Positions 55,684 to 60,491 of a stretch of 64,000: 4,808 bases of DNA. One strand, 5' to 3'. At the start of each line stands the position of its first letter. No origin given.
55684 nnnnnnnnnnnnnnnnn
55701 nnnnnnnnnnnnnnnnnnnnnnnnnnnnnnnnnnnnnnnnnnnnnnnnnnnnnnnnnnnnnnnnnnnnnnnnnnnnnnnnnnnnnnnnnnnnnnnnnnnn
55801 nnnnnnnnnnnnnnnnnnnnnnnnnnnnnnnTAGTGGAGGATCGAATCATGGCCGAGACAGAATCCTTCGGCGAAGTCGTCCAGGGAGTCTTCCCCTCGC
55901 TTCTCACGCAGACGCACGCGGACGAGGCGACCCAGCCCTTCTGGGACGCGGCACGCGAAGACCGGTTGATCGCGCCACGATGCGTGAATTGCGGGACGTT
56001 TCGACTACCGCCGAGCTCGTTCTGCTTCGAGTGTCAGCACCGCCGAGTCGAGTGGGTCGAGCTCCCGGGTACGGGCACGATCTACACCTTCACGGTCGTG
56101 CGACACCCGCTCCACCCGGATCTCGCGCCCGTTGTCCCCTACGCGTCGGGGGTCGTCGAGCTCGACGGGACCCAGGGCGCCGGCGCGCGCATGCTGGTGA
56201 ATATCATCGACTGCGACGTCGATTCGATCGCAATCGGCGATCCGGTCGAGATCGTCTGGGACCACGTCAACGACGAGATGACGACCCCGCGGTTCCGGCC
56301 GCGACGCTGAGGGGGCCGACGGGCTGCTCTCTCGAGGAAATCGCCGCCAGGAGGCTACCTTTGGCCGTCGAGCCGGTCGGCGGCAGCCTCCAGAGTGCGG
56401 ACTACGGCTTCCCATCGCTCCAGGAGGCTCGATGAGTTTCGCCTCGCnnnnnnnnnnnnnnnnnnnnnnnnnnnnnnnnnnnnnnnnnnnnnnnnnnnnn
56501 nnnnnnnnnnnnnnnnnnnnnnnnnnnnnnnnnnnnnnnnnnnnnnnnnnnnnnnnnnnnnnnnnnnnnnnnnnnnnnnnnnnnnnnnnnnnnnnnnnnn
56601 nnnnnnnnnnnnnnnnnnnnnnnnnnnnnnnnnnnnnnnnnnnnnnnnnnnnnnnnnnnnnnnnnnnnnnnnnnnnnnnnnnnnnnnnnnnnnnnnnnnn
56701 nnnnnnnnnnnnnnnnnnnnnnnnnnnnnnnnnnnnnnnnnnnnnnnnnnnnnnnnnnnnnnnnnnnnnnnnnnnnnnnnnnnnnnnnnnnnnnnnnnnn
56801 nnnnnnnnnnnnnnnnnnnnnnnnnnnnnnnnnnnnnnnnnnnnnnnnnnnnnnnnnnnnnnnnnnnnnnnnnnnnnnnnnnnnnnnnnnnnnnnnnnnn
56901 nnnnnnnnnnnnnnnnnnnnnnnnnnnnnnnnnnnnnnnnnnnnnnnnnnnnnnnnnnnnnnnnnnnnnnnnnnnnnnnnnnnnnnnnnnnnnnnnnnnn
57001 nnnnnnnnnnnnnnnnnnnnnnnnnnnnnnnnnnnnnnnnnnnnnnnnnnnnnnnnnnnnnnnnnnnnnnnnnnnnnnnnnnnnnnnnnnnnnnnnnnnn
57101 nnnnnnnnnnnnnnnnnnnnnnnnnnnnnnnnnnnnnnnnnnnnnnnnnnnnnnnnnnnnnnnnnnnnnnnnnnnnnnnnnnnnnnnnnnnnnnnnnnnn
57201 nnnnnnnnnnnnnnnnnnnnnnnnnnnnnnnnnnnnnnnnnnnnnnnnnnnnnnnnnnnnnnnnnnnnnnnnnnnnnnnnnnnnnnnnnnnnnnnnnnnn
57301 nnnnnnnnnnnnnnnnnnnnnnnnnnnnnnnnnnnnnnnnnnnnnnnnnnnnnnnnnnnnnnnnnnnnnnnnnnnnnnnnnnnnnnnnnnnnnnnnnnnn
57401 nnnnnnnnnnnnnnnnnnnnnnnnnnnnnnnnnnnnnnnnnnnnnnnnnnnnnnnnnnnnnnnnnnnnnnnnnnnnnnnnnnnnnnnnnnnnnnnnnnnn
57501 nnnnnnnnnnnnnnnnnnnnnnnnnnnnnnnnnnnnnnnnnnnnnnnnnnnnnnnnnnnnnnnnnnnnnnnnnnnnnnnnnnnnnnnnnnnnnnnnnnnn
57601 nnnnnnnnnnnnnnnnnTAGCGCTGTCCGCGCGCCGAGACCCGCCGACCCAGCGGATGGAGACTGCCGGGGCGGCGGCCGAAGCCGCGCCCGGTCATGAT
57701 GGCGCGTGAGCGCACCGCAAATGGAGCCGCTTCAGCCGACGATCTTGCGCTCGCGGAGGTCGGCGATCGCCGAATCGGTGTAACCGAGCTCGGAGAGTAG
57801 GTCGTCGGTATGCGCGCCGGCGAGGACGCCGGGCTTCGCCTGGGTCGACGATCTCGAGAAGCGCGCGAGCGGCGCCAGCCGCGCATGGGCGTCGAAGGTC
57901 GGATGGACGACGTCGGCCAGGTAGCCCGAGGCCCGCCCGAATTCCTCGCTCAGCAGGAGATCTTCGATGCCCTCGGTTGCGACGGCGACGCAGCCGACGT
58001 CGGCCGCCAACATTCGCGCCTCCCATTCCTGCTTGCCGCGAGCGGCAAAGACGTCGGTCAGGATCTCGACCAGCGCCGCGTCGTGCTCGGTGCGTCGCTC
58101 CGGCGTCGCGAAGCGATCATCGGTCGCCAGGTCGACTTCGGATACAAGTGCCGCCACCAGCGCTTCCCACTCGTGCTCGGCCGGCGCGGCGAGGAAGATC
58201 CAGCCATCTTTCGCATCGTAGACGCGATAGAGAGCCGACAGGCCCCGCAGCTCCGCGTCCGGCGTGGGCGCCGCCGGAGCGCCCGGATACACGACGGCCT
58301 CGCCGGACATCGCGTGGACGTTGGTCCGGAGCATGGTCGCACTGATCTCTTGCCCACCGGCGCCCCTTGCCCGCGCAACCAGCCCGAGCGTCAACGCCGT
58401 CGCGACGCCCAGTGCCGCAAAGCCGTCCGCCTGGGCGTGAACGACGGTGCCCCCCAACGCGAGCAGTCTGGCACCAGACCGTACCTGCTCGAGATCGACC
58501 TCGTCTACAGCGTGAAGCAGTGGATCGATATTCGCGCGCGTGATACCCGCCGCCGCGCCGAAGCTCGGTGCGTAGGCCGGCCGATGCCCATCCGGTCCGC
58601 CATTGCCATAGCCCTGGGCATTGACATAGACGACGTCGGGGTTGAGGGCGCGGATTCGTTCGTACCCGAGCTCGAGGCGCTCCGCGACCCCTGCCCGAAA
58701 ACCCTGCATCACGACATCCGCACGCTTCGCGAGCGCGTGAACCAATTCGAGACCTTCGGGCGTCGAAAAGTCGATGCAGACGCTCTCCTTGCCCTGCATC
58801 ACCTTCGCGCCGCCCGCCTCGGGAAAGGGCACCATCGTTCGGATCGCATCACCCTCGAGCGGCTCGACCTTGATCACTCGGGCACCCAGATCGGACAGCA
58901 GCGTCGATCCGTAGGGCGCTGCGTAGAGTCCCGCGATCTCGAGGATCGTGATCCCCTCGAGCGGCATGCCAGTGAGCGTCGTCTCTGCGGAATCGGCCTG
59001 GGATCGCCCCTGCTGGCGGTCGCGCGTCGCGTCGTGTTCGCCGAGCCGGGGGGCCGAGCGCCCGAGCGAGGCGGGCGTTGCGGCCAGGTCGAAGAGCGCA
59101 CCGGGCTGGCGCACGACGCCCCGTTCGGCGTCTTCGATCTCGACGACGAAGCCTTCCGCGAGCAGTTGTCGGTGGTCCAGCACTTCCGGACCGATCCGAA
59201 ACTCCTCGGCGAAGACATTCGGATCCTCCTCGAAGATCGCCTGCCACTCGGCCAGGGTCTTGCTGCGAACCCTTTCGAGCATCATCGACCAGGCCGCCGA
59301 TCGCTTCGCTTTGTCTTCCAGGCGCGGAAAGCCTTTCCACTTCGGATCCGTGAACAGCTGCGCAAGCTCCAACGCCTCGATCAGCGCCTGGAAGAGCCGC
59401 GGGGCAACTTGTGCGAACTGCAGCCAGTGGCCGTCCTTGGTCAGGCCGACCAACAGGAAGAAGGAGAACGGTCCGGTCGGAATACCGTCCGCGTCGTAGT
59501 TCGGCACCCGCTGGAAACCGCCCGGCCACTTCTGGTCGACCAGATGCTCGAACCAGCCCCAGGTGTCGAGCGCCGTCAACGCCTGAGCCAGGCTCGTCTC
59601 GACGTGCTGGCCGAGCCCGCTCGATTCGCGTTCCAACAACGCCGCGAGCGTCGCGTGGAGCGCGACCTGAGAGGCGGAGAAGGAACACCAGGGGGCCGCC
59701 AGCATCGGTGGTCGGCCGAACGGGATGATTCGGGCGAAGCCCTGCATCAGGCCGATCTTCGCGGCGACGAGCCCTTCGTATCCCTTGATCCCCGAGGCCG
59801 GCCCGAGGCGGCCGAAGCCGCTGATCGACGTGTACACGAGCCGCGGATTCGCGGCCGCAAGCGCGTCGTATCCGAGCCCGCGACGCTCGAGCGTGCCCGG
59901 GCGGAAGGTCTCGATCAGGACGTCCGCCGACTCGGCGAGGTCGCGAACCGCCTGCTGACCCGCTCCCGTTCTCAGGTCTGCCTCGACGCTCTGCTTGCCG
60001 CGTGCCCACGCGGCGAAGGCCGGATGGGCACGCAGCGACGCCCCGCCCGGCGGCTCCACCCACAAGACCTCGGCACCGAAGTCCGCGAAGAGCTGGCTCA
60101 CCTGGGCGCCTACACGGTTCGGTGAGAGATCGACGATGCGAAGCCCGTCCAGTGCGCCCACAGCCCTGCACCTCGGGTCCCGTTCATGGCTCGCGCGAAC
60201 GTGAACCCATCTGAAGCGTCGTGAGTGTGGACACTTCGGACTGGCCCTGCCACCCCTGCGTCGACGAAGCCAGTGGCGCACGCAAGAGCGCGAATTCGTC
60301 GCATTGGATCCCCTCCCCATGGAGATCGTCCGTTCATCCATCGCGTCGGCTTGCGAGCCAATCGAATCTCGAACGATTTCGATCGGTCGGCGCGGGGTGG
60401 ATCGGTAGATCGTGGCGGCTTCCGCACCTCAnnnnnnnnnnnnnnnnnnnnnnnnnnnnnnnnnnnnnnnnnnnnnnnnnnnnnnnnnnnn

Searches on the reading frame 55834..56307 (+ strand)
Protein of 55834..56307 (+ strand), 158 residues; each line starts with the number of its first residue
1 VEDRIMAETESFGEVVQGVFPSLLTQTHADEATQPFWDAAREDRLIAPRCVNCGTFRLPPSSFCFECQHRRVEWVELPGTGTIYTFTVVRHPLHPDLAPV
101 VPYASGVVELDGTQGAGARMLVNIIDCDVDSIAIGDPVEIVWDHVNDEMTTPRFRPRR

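Call 63: search_protein_families(library=pfam, proteins=[window:55834-56307:+], max_evalue=0.001)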
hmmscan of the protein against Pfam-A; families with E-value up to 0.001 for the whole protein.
window:55834-56307:+ (158 aa): 2 families
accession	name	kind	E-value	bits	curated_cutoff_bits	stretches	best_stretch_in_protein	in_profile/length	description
PF01796.24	OB_ChsH2_C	-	5.9e-22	77.8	27.1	1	74-143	1-65/65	ChsH2, C-terminal OB-fold domain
PF12172.15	zf-ChsH2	-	2.4e-10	40.4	23.2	1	37-69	1-32/37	ChsH2, rubredoxin-like zinc ribbon domain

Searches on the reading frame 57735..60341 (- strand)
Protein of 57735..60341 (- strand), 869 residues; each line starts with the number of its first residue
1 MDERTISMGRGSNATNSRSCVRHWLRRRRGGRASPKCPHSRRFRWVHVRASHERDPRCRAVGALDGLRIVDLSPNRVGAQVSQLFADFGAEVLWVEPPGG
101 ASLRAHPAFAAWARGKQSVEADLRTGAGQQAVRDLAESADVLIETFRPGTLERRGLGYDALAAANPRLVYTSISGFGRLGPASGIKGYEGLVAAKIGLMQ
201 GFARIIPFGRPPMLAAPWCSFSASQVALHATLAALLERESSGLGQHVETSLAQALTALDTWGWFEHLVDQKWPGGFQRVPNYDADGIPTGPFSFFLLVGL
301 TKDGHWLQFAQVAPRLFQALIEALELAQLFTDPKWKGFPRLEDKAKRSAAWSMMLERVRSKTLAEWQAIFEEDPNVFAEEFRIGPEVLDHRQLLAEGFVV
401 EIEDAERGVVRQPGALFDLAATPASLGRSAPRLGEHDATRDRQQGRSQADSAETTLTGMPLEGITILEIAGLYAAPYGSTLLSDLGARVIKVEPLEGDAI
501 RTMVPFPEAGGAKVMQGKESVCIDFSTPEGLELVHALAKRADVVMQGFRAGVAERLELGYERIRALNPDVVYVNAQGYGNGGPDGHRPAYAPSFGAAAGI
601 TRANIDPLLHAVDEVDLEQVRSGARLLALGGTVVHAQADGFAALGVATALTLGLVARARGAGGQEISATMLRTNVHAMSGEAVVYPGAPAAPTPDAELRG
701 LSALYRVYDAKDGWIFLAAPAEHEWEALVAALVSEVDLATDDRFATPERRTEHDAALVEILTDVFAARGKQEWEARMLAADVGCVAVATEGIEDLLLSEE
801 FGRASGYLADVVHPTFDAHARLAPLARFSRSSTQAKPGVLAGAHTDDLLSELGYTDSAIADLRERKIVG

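Call 24: search_protein_families(library=pfam, proteins=[window:57735-60341:-], max_evalue=0.001)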
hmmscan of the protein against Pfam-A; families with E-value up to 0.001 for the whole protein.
window:57735-60341:- (869 aa): 1 family
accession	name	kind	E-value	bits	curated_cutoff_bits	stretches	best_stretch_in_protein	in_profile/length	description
PF02515.22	CoA_transf_3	-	1.6e-139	465.5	23.3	2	64-436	1-365/366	CoA-transferase family III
